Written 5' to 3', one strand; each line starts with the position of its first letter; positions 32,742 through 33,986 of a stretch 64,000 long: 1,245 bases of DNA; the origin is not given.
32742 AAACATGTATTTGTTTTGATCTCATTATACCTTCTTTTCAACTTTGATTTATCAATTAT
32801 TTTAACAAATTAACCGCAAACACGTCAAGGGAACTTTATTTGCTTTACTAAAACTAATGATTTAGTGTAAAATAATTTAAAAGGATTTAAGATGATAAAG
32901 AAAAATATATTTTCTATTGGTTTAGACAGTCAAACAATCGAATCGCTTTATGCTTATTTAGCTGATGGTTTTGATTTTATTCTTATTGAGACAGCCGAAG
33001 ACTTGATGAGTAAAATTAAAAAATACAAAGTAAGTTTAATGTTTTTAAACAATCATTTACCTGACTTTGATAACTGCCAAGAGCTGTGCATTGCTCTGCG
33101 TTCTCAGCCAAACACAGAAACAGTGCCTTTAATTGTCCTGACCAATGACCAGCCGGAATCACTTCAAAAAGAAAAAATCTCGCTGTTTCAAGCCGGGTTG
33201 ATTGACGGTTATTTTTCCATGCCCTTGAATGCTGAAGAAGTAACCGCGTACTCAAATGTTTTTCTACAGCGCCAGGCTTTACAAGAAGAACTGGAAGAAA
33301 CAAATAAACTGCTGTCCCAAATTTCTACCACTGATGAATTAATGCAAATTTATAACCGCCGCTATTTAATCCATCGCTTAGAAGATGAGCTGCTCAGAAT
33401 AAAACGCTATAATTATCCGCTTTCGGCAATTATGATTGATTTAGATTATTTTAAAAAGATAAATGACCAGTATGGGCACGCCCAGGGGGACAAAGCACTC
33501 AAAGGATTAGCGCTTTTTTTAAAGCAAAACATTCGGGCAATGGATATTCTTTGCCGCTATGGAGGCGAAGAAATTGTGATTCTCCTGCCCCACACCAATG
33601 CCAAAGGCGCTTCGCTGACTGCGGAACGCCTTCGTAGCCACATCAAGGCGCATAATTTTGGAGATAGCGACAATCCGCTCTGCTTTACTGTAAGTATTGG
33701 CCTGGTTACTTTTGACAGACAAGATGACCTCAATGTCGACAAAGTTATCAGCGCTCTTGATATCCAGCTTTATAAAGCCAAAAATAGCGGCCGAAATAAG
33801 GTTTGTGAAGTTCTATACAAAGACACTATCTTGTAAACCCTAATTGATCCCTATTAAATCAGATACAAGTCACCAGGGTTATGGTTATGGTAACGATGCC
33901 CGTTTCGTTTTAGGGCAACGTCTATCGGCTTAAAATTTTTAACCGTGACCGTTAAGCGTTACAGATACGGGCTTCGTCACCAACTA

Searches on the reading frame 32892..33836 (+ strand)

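Call 57: search_protein_families(library=pfam, proteins=[window:32892-33836:+], max_evalue=0.001)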
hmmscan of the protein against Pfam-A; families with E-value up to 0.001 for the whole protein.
window:32892-33836:+ (314 aa): 1 family
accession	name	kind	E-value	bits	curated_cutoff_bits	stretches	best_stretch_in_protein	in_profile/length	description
PF00990.26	GGDEF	-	3e-44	151.1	23.8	1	146-303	2-161/161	Diguanylate cyclase, GGDEF domain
